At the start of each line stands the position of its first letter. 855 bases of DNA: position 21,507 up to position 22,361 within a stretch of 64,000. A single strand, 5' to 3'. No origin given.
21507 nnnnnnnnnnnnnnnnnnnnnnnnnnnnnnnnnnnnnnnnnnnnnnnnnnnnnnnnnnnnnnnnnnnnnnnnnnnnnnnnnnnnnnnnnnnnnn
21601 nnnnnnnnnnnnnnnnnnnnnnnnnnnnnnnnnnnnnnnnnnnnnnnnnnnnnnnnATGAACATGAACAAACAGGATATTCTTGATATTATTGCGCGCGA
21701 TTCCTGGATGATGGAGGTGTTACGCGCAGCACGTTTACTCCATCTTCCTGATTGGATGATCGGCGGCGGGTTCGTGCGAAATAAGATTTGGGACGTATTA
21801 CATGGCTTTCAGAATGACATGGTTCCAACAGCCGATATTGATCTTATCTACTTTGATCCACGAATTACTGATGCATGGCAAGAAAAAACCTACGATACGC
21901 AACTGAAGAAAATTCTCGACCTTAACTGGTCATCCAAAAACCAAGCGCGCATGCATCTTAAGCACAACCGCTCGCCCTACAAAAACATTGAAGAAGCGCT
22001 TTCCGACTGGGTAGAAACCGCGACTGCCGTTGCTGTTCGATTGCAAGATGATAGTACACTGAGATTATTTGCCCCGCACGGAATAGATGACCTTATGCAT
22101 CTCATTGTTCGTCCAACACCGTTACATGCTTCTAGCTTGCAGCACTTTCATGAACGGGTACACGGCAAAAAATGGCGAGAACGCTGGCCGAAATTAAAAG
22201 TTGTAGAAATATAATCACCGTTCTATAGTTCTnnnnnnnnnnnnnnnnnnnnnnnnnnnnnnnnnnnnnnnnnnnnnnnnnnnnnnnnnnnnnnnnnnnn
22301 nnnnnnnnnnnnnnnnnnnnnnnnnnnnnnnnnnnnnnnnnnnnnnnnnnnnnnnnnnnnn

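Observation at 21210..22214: dUTPase fused to a minimal nucleotidyltransferase domain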

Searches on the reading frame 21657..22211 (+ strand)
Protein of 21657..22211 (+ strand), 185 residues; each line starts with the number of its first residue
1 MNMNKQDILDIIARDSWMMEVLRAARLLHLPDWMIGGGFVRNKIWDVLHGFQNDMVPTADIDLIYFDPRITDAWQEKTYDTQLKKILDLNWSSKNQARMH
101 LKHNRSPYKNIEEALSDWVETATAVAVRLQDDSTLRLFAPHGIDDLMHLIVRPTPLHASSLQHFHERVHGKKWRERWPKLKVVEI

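Call 5: search_solved_structures(query=window:21657-22211:+, max_evalue=1, show_alignments=2)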
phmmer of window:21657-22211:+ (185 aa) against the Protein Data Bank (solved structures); distinct sequences matched with E-value up to 1: 2.
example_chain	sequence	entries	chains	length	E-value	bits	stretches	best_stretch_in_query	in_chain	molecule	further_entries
2la3_A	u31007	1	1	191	1.1e-24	90.7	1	3-180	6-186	Uncharacterized protein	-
6ojm_A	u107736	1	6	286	0.13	15.6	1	27-124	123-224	1,4-dihydroxy-2-naphthoyl-CoA synthase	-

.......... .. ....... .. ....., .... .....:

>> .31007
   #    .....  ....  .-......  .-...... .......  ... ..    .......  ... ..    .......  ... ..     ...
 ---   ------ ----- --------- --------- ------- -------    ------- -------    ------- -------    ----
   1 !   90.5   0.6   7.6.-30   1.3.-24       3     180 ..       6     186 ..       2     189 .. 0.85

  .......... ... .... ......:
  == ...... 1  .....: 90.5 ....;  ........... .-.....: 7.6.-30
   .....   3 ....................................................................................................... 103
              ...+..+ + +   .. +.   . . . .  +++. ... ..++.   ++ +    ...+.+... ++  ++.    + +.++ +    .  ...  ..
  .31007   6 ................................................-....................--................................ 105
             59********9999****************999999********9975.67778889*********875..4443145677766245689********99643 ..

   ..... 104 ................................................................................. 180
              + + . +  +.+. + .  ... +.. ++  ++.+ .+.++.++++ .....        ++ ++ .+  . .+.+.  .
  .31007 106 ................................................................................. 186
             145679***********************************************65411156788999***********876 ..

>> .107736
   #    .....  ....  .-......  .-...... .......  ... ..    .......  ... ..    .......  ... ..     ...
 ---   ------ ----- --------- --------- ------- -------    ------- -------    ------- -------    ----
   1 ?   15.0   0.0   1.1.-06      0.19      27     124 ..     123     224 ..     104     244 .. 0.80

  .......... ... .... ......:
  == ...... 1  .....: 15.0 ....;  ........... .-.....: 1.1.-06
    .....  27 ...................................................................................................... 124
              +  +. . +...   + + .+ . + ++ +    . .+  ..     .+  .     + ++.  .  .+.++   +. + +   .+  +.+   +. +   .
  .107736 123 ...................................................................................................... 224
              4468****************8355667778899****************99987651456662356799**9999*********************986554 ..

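Call 15: find_related_loci(query=A1, collection=genome_contigs, flank=4000)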
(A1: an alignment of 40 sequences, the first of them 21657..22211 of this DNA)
Query A1 (185 aa) in genome_contigs; peptide patterns used: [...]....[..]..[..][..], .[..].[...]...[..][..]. (x = any residue, [..] = any of these).
600 stretches matched a pattern (row limit reached: there are more); 589 encode a relative of the query (tblastn E <= 1e-3); the best 80 are kept; 80 distinct loci.
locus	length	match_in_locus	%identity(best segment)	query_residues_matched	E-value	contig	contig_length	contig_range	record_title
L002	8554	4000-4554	59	3-183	5e-71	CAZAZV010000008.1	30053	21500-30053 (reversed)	MAG TPA_asm: uncultured Candidatus Saccharibacteria bacterium isolate SRP271791_co2_66 genome assembly, contig: NODE_285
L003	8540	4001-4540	58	2-180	3e-70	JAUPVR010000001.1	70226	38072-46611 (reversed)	MAG: Patescibacteria group bacterium isolate erpe_2018_sw_33hr_WHONDRS-SW48-000096_A_bin.20 scaffold_20, whole genome sh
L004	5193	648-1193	53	1-183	7e-64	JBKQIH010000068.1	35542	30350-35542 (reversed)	MAG: Rhodomicrobium sp. isolate BAr1A1B1C__bin_68 BAr1A1B1C_000000069310, whole genome shotgun sequence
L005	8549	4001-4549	55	3-183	8e-64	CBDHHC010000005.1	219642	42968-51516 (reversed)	MAG: Methyloligellaceae bacterium isolate 6e79dc5b-b747-4b3e-a7fd-7c60e5cccdde genome assembly, contig: contig_5, whole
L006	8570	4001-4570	50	1-182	1e-59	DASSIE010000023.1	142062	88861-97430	MAG TPA_asm: Patescibacteria group bacterium isolate SMAG_U1079 k141_1137595, whole genome shotgun sequence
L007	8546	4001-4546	54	1-183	2e-58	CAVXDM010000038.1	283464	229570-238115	MAG: uncultured Alphaproteobacteria bacterium isolate MFD04428.bin.2.7 genome assembly, contig: contig_35420, whole geno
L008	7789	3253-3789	52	3-182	2e-58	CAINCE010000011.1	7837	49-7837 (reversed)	uncultured bacterium isolate KR5_bin-306 genome assembly, contig: bin-306:11/77, whole genome shotgun sequence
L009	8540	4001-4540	53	3-185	4e-58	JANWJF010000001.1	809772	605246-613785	MAG: Candidatus Saccharimonadia bacterium isolate CRAIB_MAG60 c_000000093432, whole genome shotgun sequence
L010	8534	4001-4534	50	7-184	9e-55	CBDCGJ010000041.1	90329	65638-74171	MAG: Alphaproteobacteria bacterium isolate cc1c3500-9aa0-4c1a-a7a2-ca8b525d7025 genome assembly, contig: contig_41, whol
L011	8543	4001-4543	50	3-183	3e-54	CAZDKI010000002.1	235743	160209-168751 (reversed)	MAG TPA_asm: uncultured Candidatus Peribacteria bacterium isolate SRP296810_co1_101 genome assembly, contig: NODE_38_len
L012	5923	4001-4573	47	1-183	2e-54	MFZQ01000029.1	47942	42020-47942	MAG: Candidatus Roizmanbacteria bacterium RIFCSPHIGHO2_02_FULL_40_13b rifcsphigho2_02_scaffold_731, whole genome shotgun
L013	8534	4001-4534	51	3-182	8e-54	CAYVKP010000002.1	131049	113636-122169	MAG TPA_asm: uncultured Gammaproteobacteria bacterium isolate SRP200132_co1_547 genome assembly, contig: NODE_116_length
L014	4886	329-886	47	3-180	1e-52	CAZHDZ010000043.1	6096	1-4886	MAG TPA_asm: uncultured Gammaproteobacteria bacterium isolate SRP286056_co1_222 genome assembly, contig: NODE_18343_leng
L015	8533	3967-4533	47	3-183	4e-52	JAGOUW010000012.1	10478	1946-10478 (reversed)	MAG: Candidatus Levyibacteriota bacterium isolate Gw_Eff_bin_531 Gw_Eff_16435_length_10478_cov_10.902521, whole genome s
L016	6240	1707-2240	51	3-180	6e-52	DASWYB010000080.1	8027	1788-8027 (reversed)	MAG TPA_asm: Patescibacteria group bacterium isolate SMAG_U3700 k141_610694, whole genome shotgun sequence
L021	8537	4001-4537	47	2-182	1e-50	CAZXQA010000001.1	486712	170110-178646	MAG TPA_asm: uncultured Candidatus Saccharibacteria bacterium isolate SRP292972_co1_93 genome assembly, contig: NODE_24_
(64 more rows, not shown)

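Call 32: search_protein_families(library=pfam, alignment_id=A2, max_evalue=0.0001)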
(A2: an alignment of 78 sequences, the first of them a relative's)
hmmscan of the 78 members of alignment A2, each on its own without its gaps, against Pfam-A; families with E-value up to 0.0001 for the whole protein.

A. member 1, L002:3617-4000:+ (128 aa): 2 families
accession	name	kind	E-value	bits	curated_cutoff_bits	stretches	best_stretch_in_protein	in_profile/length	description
PF00293.34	NUDIX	-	9.9e-17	61.6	21.1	1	4-117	5-124/134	NUDIX domain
PF14815.12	NUDIX_4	-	2.6e-05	24.4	35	1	6-125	1-112/113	NUDIX domain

B. families by the number of members that match (of 78 scanned): 73 families (the first 25 are shown)
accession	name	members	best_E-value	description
PF00583.31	Acetyltransf_1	9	3.9e-24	Acetyltransferase (GNAT) family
PF13302.13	Acetyltransf_3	7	1.1e-34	Acetyltransferase (GNAT) domain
PF13420.13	Acetyltransf_4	5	9.8e-15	Acetyltransferase (GNAT) domain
PF00293.34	NUDIX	4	1.3e-21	NUDIX domain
PF13508.13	Acetyltransf_7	4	3.3e-20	Acetyltransferase (GNAT) domain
PF13673.13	Acetyltransf_10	4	5.3e-19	Acetyltransferase (GNAT) domain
PF13523.12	Acetyltransf_8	4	1.5e-05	Acetyltransferase (GNAT) domain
PF00712.24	DNA_pol3_beta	3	2.8e-36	DNA polymerase III beta subunit, N-terminal domain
PF02767.21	DNA_pol3_beta_2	3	2.5e-33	DNA polymerase III beta subunit, central domain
PF02768.20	DNA_pol3_beta_3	3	6.6e-20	DNA polymerase III beta subunit, C-terminal domain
PF00903.31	Glyoxalase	3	1.9e-11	Glyoxalase/Bleomycin resistance protein/Dioxygenase superfamily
PF13669.12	Glyoxalase_4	3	4.2e-10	Glyoxalase/Bleomycin resistance protein/Dioxygenase superfamily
PF16490.10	Oxidoreduct_C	2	1.9e-55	Putative oxidoreductase C terminal domain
PF00300.27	His_Phos_1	2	2.8e-48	Histidine phosphatase superfamily (branch 1)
PF08570.15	DUF1761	2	8e-35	Protein of unknown function (DUF1761)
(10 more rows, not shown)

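Call 33: predict_structure(alignment_id=A1)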
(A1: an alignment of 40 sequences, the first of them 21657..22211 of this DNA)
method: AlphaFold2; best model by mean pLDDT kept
length: 185 residues; sequences in the alignment: 40
mean_pLDDT: 96.3   pTM: 0.91
mean pLDDT of the five models: 96.3, 96.2, 95.4, 95.4, 94.4
residues with pLDDT >= 90: 179; 70-90: 4; 50-70: 2; < 50: 0
segments of 3 or more residues with pLDDT < 50: none
pLDDT, mean of each block of 10 residues (from residue 1): 93 98 98 97 98 94 97 96 98 96 94 97 98 98 98 95 96 97 86
secondary structure, 60 per line:
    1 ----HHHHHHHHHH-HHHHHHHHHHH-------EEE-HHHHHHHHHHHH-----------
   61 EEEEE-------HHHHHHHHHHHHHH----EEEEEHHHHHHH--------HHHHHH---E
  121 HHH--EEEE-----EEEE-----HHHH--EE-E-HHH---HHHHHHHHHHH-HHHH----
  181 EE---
elements in order: H5-14 H16-26 E34-36 H38-49 E61-65 H73-86 E91-95 H96-102 H111-116 E126-129 E135-138 H144-147 H161-171 H173-176

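Call 38: fold_search(model_id=the predicted structure, library=pdb)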
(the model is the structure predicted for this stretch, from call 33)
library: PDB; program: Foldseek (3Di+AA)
matches with E <= 10: 389; with E <= 0.001: 26
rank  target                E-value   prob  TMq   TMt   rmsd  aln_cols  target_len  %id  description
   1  2la3_MODEL_1_A        4.6e-15  1.00  0.84  0.82   2.7       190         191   31  The NMR structure of the protein NP_344798.1 reveals a CCA-adding enzyme head domain (released 2011-03-30)
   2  4wby                  1.3e-05  1.00  0.51  0.28   6.0       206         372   19  tRNA-processing enzyme (apo form I) (released 2015-04-15)
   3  4wc2_A                1.4e-05  1.00  0.53  0.30   4.2       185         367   17  Crystal structure of tRNA nucleotidyltransferase complexed with a primer tRNA and an incoming ATP analog (released 2015-04-15)
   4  3h3a_B                1.7e-05  1.00  0.60  0.30   5.3       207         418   17  The complex structure of CCA-adding enzyme with CTP (released 2009-10-13)
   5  5hc9_A                1.9e-05  1.00  0.59  0.29   4.9       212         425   18  Thermotoga maritima CCA-adding enzyme complexed with tRNA_CCA (released 2016-04-27)
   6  4wbz_B                2.2e-05  1.00  0.51  0.30   4.6       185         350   17  tRNA-processing enzyme (apo form 2) (released 2015-04-15)
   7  5hc9_B                3.7e-05  1.00  0.58  0.29   4.0       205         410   18  Thermotoga maritima CCA-adding enzyme complexed with tRNA_CCA (released 2016-04-27)
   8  3wfo_A                4.4e-05  1.00  0.56  0.28   5.3       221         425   18  tRNA processing enzyme (apo form 1) (released 2014-01-01)
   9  3h37_B                6.9e-05  1.00  0.59  0.29   5.4       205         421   16  The structure of CCA-adding enzyme apo form I (released 2009-10-13)
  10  3h37_A                1.0e-04  1.00  0.55  0.28   5.2       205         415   16  The structure of CCA-adding enzyme apo form I (released 2009-10-13)
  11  3wfq_E                1.0e-04  1.00  0.49  0.23   5.0       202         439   20  tRNA processing enzyme complex 1 (released 2014-01-01)
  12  3h39_B                1.3e-04  1.00  0.51  0.26   6.4       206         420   17  The complex structure of CCA-adding enzyme with ATP (released 2009-10-13)
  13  3h39_A                1.4e-04  1.00  0.58  0.29   5.2       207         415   16  The complex structure of CCA-adding enzyme with ATP (released 2009-10-13)
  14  3wfr_H                1.5e-04  1.00  0.51  0.23   4.9       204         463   19  tRNA processing enzyme complex 2 (released 2014-01-01)
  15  1vfg_B                2.2e-04  1.00  0.53  0.31   4.3       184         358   16  Crystal structure of tRNA nucleotidyltransferase complexed with a primer tRNA and an incoming ATP analog (released 2004-08-10)
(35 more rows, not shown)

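Call 46: find_related_loci(query=A1, collection=metagenome_contigs, flank=3000)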
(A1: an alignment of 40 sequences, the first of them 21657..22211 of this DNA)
Query A1 (185 aa) in metagenome_contigs; peptide patterns used: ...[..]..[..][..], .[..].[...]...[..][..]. (x = any residue, [..] = any of these).
600 stretches matched a pattern (row limit reached: there are more); 448 encode a relative of the query (tblastn E <= 1e-3); the best 80 are kept; 80 distinct loci.
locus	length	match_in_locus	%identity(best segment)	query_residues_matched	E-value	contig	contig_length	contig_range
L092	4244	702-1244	58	3-184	1e-71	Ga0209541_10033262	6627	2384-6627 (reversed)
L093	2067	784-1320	60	3-180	1e-72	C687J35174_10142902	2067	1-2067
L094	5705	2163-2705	57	3-184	4e-68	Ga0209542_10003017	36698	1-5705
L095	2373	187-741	56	1-184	3e-69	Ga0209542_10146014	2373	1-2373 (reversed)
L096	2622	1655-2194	54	3-183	6e-63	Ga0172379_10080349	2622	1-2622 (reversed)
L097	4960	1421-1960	56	3-183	1e-60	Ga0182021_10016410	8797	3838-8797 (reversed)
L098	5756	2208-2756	49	1-184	5e-60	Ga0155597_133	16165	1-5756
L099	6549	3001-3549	51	1-183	2e-60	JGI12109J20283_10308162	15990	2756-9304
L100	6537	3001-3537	52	3-182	1e-59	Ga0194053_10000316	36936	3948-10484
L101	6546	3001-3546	49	1-183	9e-58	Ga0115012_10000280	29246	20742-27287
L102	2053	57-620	50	3-182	1e-57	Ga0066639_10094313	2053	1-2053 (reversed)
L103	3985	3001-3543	51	3-183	3e-56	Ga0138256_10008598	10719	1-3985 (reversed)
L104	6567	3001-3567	47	3-183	3e-56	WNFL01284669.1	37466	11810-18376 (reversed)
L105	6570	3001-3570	48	5-183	1e-55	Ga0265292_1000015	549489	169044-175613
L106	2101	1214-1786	46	1-183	8e-56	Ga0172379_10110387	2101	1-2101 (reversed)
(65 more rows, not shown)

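Call 53: search_solved_structures(query=A1, max_evalue=10, show_alignments=4)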
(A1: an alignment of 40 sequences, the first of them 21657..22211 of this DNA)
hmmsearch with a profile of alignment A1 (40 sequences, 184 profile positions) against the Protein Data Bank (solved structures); distinct sequences matched with E-value up to 10: 1.
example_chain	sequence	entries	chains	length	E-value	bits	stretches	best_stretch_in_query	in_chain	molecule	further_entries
2la3_A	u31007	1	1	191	2.3e-41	144.9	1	2-180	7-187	Uncharacterized protein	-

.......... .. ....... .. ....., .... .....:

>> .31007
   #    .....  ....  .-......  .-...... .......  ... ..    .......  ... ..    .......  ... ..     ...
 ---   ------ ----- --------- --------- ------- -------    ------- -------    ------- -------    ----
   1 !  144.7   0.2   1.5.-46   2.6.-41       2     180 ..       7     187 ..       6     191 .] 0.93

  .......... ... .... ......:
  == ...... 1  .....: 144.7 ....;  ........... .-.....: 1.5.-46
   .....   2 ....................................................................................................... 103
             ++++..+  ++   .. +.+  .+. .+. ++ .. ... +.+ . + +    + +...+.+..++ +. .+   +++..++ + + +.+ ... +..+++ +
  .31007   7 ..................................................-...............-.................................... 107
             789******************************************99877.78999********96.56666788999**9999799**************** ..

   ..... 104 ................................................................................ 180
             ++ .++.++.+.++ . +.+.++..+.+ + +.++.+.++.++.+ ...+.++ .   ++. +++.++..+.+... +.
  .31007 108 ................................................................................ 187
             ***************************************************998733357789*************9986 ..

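Call 54: search_dna_similar(query=window:21657-22211:+, collection=phages, mode=protein, max_evalue=0.001, max_rows=15)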
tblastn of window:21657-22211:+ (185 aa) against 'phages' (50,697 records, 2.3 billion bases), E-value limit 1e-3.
No match.

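Call 55: search_dna_similar(query=window:21657-22211:+, collection=plasmids, mode=protein, max_evalue=0.001, max_rows=15)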
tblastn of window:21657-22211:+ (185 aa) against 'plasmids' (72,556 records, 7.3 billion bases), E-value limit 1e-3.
Records with a match: 78; places in all: 83; records where one place covers at least 80% of the query: 74.
Best place of each record, by identity: <60% 78.
By first word of the organism name: Vibrio 15; Rhizobium 14; Burkholderia 10; Agrobacterium 9; Streptomyces 6; Sphingobium 4; Pseudomonas 3; Stenotrophomonas 2; Novosphingobium 2; Planococcus 1; and 12 more.
By predicted mobility (MOB-suite, as given by PLSDB): non-mobilizable 39; mobilizable 23; conjugative 16.
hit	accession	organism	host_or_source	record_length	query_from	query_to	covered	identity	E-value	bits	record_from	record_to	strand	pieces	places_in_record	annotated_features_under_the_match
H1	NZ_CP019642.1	Planococcus lenghuensis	whole organism,crude oil-contamination ...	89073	4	183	97%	44.0%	4e-43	159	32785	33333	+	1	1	nucleotidyltransferase family protein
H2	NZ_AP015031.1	Pseudomonas putida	-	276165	4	182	97%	41.8%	9e-34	132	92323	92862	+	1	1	nucleotidyltransferase family protein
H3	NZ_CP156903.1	Pseudomonas kurunegalensis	Homo sapiens,stool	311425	4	182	97%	41.8%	9e-34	132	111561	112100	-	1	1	nucleotidyltransferase family protein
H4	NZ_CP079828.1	Pseudomonas sp. HD6515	sewage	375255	4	182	97%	41.8%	9e-34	132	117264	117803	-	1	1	nucleotidyltransferase family protein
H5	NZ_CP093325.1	Bacillus sp. N5-665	whole organism,peat soil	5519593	5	183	97%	41.5%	2e-38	146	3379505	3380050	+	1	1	none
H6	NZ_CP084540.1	Peribacillus frigoritolerans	snow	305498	3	182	97%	41.1%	2e-39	149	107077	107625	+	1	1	nucleotidyltransferase family protein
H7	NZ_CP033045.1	Mesobacillus foraminis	cell culture,Red Sea lagoons-Mangrove ...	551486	5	182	96%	41.2%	4e-34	134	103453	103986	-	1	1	nucleotidyltransferase family protein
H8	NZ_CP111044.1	Chondrinema litorale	Seaweed,red alga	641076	6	182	96%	41.2%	4e-37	142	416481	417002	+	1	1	nucleotidyltransferase family protein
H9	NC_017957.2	Tistrella mobilis KA081020-065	-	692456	1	183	99%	39.8%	1e-33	132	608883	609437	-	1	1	nucleotidyltransferase family protein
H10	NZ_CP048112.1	Klebsiella michiganensis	Bactrocera dorsalis,cell culture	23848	11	183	94%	41.7%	3e-34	134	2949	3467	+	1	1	nucleotidyltransferase family protein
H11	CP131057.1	Hyphomicrobiales bacterium UR115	tomato,bacteria,rhizosphere soil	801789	10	184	95%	41.1%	4e-31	125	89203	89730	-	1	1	none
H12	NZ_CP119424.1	Photobacterium sp. DA100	-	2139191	8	183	95%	40.1%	3e-33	131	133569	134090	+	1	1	none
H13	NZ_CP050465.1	Vibrio campbellii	single cell,seawater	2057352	1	182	98%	38.3%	3e-30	123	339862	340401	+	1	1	none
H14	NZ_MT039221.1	Serratia proteamaculans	-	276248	15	183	91%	40.8%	2e-34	135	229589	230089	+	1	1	nucleotidyltransferase family protein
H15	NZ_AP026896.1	Aeromonas caviae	Microbe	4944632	19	182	89%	41.8%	2e-30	123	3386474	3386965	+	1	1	none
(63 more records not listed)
